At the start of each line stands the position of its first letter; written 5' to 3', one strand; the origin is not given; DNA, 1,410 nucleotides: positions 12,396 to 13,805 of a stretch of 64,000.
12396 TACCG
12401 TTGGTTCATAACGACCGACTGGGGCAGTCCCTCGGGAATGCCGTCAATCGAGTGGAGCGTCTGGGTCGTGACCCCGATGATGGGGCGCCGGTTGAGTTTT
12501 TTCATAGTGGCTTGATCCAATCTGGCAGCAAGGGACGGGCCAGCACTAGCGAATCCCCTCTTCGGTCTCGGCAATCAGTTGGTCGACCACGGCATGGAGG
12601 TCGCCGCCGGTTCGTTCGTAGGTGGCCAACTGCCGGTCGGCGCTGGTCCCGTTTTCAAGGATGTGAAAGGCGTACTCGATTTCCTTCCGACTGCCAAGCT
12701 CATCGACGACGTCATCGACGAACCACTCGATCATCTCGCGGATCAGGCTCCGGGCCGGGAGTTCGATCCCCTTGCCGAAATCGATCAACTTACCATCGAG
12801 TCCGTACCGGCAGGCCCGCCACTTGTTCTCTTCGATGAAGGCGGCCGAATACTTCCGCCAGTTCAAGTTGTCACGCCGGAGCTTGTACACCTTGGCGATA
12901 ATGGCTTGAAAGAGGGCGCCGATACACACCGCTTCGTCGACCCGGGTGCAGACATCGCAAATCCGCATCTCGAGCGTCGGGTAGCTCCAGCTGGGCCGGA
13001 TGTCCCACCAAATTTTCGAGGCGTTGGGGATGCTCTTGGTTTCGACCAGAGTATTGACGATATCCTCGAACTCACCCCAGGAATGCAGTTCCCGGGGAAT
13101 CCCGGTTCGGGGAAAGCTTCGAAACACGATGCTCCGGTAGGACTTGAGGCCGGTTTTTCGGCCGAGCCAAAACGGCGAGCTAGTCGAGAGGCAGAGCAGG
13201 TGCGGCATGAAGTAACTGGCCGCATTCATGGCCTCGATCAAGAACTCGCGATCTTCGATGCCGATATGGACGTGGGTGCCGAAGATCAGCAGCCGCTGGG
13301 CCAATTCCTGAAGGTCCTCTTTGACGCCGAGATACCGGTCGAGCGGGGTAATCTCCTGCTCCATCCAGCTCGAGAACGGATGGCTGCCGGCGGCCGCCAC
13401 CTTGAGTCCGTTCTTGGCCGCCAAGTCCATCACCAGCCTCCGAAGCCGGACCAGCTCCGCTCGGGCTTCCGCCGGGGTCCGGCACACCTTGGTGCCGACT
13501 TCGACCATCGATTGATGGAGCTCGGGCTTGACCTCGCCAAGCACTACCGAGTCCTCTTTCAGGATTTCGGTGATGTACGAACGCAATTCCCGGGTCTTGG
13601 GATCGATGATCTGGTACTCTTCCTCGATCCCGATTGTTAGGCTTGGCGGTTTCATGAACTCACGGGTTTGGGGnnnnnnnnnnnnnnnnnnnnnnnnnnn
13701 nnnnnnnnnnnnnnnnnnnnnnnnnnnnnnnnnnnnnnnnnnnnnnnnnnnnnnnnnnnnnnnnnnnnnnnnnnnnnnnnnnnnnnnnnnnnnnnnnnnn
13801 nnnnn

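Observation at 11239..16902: Multi-amidoligase cassette (two ATP-grasp-type ligases, a GCS2 ligase, a C26 amidase and an esterase) with no assignable product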

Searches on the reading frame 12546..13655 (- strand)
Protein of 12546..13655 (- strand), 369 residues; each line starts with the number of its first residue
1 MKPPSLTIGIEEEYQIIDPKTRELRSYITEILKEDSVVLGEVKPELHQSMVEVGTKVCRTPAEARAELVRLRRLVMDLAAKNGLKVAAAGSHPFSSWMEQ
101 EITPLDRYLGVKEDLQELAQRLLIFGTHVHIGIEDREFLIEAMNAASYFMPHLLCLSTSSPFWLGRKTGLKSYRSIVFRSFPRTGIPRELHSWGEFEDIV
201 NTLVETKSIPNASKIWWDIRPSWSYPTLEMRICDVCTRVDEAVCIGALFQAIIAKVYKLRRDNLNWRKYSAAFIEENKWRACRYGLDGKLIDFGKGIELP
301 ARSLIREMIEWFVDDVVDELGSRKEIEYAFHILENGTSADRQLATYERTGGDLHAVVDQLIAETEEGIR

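Call 4: search_protein_families(library=pfam, proteins=[window:12546-13655:-], max_evalue=0.01)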
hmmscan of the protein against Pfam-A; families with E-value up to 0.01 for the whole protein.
window:12546-13655:- (369 aa): 1 family
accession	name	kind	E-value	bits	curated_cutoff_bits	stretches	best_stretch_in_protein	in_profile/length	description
PF04107.18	GCS2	-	5.4e-54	184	21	1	9-286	2-291/291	Glutamate-cysteine ligase family 2(GCS2)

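Call 5: search_protein_families(library=ncbifam, proteins=[window:12546-13655:-], max_evalue=0.01)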
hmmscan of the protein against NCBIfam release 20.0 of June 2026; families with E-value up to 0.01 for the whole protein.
window:12546-13655:- (369 aa): 9 families
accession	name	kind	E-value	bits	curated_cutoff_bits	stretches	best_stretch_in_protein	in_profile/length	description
NF010039.0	PRK13515.1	equivalog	1.7e-159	530.5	371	1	4-368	8-373/378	carboxylate-amine ligase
NF010043.0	PRK13517.1-3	equivalog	3.9e-108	361.7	409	1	5-367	10-375/381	glutamate--cysteine ligase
TIGR02050.1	gshA_cyan_rel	subfamily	3.2e-84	282.7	176.4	1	7-291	1-287/287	YbdK family carboxylate-amine ligase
NF010041.0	PRK13517.1-1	subfamily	6.9e-79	265.7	332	1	7-366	6-366/368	glutamate--cysteine ligase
NF010042.0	PRK13517.1-2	equivalog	8.7e-76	255.2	427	1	5-367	10-373/376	glutamate--cysteine ligase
NF010040.1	PRK13516.1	equivalog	1.1e-72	245.2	425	1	5-360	9-363/369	YbdK family carboxylate-amine ligase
NF010044.0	PRK13517.1-4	equivalog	3.2e-71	240.3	437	1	4-365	12-371/372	glutamate--cysteine ligase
NF010045.0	PRK13518.1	equivalog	8.4e-53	179.6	395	1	7-296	14-305/360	glutamate--cysteine ligase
TIGR02048.1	gshA_cyano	equivalog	1.7e-18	66.7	249.05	1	119-366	109-362/376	glutamate--cysteine ligase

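Call 17: search_solved_structures(query=window:12546-13655:-, max_evalue=0.001)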
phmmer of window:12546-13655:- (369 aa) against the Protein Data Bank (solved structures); distinct sequences matched with E-value up to 0.001: 2.
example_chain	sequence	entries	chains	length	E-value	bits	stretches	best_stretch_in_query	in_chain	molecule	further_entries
1r8g_A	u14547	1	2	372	1.4e-48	168.8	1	6-357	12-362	Hypothetical protein ybdK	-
1tt4_A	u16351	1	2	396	8.2e-48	166.3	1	6-297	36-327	putative cytoplasmic protein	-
